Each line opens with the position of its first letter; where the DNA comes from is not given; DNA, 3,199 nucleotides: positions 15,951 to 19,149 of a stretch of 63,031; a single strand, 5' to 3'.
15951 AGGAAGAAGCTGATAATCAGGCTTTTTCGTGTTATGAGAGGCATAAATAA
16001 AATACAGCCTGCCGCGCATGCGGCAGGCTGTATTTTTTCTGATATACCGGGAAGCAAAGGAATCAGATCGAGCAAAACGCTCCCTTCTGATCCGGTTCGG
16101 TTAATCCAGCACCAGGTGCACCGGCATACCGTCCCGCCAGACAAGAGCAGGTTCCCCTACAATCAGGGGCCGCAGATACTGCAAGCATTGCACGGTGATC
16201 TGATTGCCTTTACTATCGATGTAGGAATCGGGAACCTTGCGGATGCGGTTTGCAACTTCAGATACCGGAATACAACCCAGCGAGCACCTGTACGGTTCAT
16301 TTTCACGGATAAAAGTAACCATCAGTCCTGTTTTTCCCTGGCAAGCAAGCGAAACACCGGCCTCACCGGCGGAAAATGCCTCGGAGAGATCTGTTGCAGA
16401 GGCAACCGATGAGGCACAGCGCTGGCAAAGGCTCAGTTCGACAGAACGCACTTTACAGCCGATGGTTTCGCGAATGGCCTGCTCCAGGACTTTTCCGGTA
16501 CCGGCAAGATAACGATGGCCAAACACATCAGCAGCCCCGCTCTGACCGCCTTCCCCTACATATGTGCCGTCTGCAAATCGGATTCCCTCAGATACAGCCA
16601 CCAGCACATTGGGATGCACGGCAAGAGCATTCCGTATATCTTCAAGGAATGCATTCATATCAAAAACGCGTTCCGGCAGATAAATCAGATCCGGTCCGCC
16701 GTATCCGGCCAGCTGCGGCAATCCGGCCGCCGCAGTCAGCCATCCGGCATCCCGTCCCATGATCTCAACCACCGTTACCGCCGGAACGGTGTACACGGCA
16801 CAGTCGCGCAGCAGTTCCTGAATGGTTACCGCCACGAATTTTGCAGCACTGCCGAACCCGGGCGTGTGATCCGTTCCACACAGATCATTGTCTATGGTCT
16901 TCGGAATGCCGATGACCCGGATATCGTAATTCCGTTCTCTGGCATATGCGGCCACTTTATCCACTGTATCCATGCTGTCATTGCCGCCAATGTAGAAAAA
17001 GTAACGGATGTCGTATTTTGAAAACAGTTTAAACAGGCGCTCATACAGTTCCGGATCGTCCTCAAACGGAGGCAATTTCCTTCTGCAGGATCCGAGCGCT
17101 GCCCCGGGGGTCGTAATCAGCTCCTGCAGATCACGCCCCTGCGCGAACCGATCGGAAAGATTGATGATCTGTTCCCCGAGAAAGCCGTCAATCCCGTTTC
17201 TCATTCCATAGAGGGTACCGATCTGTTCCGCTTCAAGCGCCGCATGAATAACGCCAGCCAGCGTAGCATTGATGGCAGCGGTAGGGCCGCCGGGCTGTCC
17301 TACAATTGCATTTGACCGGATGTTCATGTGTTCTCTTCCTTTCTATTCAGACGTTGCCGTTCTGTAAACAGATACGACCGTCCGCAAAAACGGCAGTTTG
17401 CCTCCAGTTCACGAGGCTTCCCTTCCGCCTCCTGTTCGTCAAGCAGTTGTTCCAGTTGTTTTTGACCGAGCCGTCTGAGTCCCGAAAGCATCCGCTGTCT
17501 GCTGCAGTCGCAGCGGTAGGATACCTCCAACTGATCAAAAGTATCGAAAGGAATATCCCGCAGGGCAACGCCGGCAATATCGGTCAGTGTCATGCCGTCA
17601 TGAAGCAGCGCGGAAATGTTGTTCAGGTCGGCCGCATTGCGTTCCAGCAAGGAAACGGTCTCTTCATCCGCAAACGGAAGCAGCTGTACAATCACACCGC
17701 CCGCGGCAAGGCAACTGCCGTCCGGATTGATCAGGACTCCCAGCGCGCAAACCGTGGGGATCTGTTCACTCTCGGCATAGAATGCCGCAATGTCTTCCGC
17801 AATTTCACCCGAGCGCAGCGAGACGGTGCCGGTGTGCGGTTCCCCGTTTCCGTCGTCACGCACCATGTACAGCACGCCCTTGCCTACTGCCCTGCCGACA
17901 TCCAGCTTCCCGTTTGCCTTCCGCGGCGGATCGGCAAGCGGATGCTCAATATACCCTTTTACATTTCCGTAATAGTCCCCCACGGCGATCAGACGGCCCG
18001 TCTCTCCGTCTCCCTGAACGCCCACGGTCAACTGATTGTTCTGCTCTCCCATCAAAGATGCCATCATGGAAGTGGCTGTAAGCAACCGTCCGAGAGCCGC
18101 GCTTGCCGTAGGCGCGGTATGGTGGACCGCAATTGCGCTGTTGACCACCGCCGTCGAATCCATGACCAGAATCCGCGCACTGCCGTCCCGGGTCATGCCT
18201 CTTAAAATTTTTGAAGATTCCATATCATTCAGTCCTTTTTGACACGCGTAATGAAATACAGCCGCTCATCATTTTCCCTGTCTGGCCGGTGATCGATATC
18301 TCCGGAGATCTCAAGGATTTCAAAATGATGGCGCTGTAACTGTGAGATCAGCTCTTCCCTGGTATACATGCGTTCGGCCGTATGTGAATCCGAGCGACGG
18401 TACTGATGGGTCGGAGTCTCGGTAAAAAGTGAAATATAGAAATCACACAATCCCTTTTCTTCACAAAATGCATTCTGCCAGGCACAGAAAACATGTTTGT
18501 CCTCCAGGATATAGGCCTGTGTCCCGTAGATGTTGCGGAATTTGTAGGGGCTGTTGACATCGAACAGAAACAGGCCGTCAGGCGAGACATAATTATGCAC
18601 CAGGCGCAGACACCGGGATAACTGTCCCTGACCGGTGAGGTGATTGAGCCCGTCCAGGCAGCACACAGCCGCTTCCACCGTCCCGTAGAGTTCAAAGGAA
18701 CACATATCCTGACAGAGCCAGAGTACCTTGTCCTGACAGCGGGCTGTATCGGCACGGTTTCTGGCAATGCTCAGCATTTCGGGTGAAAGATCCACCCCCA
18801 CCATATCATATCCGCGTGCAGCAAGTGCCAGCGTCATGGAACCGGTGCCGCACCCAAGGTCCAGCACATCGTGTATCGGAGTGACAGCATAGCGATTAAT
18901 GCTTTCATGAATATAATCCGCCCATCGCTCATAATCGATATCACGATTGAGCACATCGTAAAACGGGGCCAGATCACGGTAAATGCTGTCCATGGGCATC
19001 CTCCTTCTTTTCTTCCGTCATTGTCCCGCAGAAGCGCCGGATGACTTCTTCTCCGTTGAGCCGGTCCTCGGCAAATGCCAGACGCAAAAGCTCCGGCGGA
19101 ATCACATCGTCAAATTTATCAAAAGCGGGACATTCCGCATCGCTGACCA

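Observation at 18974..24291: TerB-N/TerB-C protein + DUF2791 ATPase + Lhr-like helicase operon (Shango-type triad) in a core-gene neighbourhood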

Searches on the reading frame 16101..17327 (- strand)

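Call 12: search_protein_families(library=pfam, proteins=[window:16101-17327:-], max_evalue=0.001)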
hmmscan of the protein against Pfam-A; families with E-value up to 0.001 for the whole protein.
window:16101-17327:- (408 aa): 1 family
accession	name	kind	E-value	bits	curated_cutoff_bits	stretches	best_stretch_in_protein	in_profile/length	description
PF00365.25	PFK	-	1.6e-54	185.6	30.9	1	8-313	3-264/277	Phosphofructokinase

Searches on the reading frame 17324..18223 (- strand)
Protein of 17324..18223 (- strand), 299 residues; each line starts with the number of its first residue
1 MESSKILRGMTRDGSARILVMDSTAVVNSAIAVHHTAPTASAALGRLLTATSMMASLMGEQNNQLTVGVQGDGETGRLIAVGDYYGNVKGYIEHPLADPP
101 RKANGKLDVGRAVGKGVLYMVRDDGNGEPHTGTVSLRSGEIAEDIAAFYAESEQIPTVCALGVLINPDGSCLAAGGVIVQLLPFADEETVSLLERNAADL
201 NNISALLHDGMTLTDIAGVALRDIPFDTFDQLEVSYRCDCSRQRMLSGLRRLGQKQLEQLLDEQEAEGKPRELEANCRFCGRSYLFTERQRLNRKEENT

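Call 12: search_protein_families(library=pfam, proteins=[window:17324-18223:-], max_evalue=0.001)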
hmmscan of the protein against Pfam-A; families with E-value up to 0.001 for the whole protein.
window:17324-18223:- (299 aa): 1 family
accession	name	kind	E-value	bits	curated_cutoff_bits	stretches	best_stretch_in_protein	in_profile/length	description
PF01430.24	HSP33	-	6.1e-78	262.4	21.4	1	5-287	2-273/273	Hsp33 protein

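Call 20: find_related_loci(query=window:17324-18223:-, collection=genome_contigs, flank=10000)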
Query window:17324-18223:- (299 aa) in genome_contigs; peptide patterns used: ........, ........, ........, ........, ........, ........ (x = any residue, [..] = any of these).
176 stretches matched a pattern; 88 encode a relative of the query (tblastn E <= 1e-3); the best 80 are kept; 80 distinct loci.
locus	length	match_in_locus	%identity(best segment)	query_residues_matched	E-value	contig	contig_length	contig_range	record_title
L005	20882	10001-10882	65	1-294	5e-136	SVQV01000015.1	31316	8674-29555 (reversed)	MAG: Oscillospiraceae bacterium isolate SIG626 NODE_7560_length_31316_cov_1.477700, whole genome shotgun sequence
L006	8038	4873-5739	64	2-290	1e-127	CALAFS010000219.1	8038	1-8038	MAG TPA_asm: uncultured Clostridia bacterium isolate SRR1747055_bin.21_CONCOCT_v1.1_MAG genome assembly, contig: ERZ8082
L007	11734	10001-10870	65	4-293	3e-127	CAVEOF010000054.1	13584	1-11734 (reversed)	Coriobacteriaceae bacterium isolate H07675-L1_cleanbin_000006 genome assembly, contig: Spades_H07675-L1_contig_3773, who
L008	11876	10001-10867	65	4-292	8e-127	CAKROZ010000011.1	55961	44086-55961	MAG: uncultured Eubacteriales bacterium isolate REFINED_METABAT215_TOP10_CONTIGS_1500_ASSEMBLY_K77_MERGED__Hadza_MoBio_h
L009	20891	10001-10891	64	2-298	2e-125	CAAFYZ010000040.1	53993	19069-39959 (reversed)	MAG TPA_asm: Clostridia bacterium, isolate HGM12654, WGS project CAAFYZ010000000 data, contig: SRS475967_92_k119_210600,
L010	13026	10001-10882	60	1-293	1e-124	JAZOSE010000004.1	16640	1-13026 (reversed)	MAG: Eubacteriales bacterium isolate T1900045548_YK20190242.MAGScoT_cleanbin_000010 SGB_7855_k141_1781838, whole genome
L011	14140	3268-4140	60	4-294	5e-124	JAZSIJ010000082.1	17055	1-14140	MAG: Eubacteriales bacterium isolate T1900044572_TS20190038.MAGScoT_cleanbin_000032 SGB_440_k141_1385495, whole genome s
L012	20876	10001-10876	63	2-292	2e-123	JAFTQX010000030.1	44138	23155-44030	MAG: Clostridia bacterium isolate RGIG4068 Roe_deer_Cecum.Co__c1015630, whole genome shotgun sequence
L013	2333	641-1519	59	1-293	1e-129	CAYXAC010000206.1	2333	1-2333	MAG TPA_asm: uncultured Ruminococcus sp. isolate SRP315200_co1_924 genome assembly, contig: NODE_123907_length_2333_cov_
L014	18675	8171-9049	62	2-293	2e-122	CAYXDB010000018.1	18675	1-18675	MAG TPA_asm: uncultured Ruminococcus sp. isolate SRP350583_co2_314 genome assembly, contig: NODE_4237_length_18675_cov_1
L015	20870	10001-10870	62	1-290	7e-122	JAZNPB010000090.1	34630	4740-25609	MAG: Eubacteriales bacterium isolate T1900044836_TS20190302.MAGScoT_cleanbin_000028 SGB_2923_k141_702480, whole genome s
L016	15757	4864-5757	59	1-298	1e-121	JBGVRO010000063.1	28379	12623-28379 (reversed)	MAG: Eubacteriales bacterium isolate fecal_MAG_139 fecal_MAG_139_contig_0063, whole genome shotgun sequence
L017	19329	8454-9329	60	3-294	1e-121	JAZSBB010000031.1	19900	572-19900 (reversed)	MAG: Eubacteriales bacterium isolate T1900044928_TS20190394.MAGScoT_cleanbin_000070 SGB_3406_k141_2588497, whole genome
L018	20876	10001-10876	63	2-292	1e-121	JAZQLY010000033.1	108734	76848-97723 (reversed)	MAG: Eubacteriales bacterium isolate T1900044607_TS20190073.MAGScoT_cleanbin_000047 SGB_764_k141_2841531, whole genome s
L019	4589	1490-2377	59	1-295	3e-122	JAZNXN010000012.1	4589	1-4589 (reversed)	MAG: Eubacteriales bacterium isolate T1900044778_TS20190244.MAGScoT_cleanbin_000100 SGB_2533_k141_2842831, whole genome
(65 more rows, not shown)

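Call 81: find_encoding_contigs(protein=window:17324-18223:-, flank=10000, max_places=10)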
Protein window:17324-18223:- (299 aa): no gene with exactly this product is on record in the collection.

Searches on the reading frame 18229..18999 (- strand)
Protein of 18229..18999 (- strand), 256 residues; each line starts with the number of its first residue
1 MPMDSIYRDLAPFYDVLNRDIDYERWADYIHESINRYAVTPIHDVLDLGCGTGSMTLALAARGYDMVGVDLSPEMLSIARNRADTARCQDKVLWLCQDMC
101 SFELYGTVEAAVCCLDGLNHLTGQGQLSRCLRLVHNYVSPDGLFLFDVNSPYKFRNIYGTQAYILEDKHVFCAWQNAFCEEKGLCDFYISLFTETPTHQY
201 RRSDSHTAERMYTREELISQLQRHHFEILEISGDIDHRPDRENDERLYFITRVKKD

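Call 12: search_protein_families(library=pfam, proteins=[window:18229-18999:-], max_evalue=0.001)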
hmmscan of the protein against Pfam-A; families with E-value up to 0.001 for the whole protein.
window:18229-18999:- (256 aa): 9 families
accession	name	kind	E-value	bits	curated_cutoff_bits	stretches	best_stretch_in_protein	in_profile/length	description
PF13649.12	Methyltransf_25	-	3.7e-18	66.4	27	1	45-142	1-97/97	Methyltransferase domain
PF08241.18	Methyltransf_11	-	2.8e-13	50.8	21.2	1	46-146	1-95/95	Methyltransferase domain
PF13489.12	Methyltransf_23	-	1.3e-11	44.9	27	1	44-230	25-163/164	Methyltransferase domain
PF08242.18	Methyltransf_12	-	7.6e-11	43.1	30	1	46-144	1-98/98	Methyltransferase domain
PF13847.12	Methyltransf_31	-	1.9e-09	37.8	27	1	45-145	7-108/145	Methyltransferase domain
PF01209.24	Ubie_methyltran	-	1.1e-07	31.9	20.1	1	5-99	11-107/233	ubiE/COQ5 methyltransferase family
PF05401.17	NodS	-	2.1e-07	31.4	24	1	42-147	44-145/201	Nodulation protein S (NodS)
PF02353.26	CMAS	-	3.1e-07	30.4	27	1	35-148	56-166/273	Mycolic acid cyclopropane synthetase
PF03848.20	TehB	-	0.00078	19.4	20.4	0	43-74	32-63/193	Tellurite resistance protein TehB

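Call 59: search_protein_families(library=ncbifam, proteins=[window:18229-18999:-], max_evalue=0.00001)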
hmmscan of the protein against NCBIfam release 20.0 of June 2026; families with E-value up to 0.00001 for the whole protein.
window:18229-18999:- (256 aa): 26 families (the best 25 are shown)
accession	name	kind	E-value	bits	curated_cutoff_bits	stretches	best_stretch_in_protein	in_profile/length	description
NF041820.1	daptide_MTase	equivalog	8.8e-19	67.9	175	1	42-153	37-149/243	daptide-type RiPP biosynthesis methyltransferase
NF043040.1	corrin_prot_MT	hypoth_equivalog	9.8e-18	64.4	180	1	28-144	28-145/216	corrinoid protein-associated methyltransferase CpaM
TIGR02021.1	BchM-ChlM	equivalog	2.1e-14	53.5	158.9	1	44-125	57-135/218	magnesium protoporphyrin IX methyltransferase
NF001244.0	PRK00216.1-5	equivalog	2e-13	50.2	216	1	5-104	12-114/236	bifunctional demethylmenaquinone methyltransferase/2-methoxy-6-polyprenyl-1,4-benzoquinol methylase UbiE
TIGR01934.1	MenG_MenH_UbiE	subfamily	5.9e-12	45.4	158.35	1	5-105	3-103/223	ubiquinone/menaquinone biosynthesis methyltransferase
TIGR01983.1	UbiG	equivalog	1.5e-10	40.8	102.95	1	28-146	31-151/228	bifunctional 2-polyprenyl-6-hydroxyphenol methylase/3-demethylubiquinol 3-O-methyltransferase UbiG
NF045667.1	MTase_DVU1556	equivalog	2.1e-10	40.4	155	1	33-90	14-68/213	DVU_1556 family methyltransferase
NF053839.1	CPFASynBruc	equivalog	1.6e-09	37.3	600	1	38-171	171-297/410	cyclopropane fatty acid synthase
TIGR02072.1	BioC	equivalog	6.3e-09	36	184.95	1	42-158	35-144/244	malonyl-ACP O-methyltransferase BioC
NF001243.0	PRK00216.1-4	equivalog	7.4e-09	35.3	235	1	5-90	11-99/237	demethylmenaquinone methyltransferase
NF045649.1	2X_seleno_MduS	exception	2.5e-08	33.3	380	1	27-164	27-163/338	methyltransferase domain-containing selenoprotein MduS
TIGR02752.1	MenG_heptapren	equivalog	7.2e-08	32.2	419.85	1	5-90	9-97/231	demethylmenaquinone methyltransferase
NF001241.0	PRK00216.1-2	equivalog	1.1e-07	31.7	327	1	5-89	15-93/231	demethylmenaquinone methyltransferase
TIGR03534.1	RF_mod_PrmC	equivalog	3.8e-07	29.8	199.1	1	37-100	84-148/253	peptide chain release factor N(5)-glutamine methyltransferase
NF050150.1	RiPP_MTase_ApyS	equivalog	5.6e-07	29.1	400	1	42-94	142-196/323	RiPP biosynthesis methyltransferase ApyS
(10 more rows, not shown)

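Call 83: find_related_loci(query=window:18229-18999:-, collection=metagenome_contigs, flank=8000)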
Query window:18229-18999:- (256 aa) in metagenome_contigs; peptide patterns used: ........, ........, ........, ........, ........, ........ (x = any residue, [..] = any of these).
253 stretches matched a pattern; 159 encode a relative of the query (tblastn E <= 1e-3); the best 80 are kept; 80 distinct loci.
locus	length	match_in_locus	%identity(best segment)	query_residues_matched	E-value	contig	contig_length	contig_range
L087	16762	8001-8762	52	7-255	7e-78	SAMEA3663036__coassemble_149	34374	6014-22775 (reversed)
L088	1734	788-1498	43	10-248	9e-66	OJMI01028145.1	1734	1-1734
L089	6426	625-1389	40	3-254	2e-53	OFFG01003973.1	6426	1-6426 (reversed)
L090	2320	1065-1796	38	7-252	1e-52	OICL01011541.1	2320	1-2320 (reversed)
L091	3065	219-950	40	7-254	4e-51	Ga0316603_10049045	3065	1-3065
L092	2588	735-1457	38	3-249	9e-51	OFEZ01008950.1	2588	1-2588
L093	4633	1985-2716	38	3-252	2e-49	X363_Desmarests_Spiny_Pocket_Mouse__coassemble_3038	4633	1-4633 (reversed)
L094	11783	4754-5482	37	7-252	4e-49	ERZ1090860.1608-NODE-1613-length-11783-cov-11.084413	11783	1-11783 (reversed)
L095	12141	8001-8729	37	7-252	4e-49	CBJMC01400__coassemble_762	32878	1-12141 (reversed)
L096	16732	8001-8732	35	7-252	9e-48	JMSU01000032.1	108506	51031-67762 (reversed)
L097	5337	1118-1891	34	5-252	1e-46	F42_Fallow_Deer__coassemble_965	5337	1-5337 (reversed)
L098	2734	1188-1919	36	3-252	2e-46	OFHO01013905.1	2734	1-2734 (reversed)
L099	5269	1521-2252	36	3-252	5e-46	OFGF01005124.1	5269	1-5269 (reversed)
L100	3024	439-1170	36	3-252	5e-46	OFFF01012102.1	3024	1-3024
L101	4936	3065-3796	36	3-252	3e-45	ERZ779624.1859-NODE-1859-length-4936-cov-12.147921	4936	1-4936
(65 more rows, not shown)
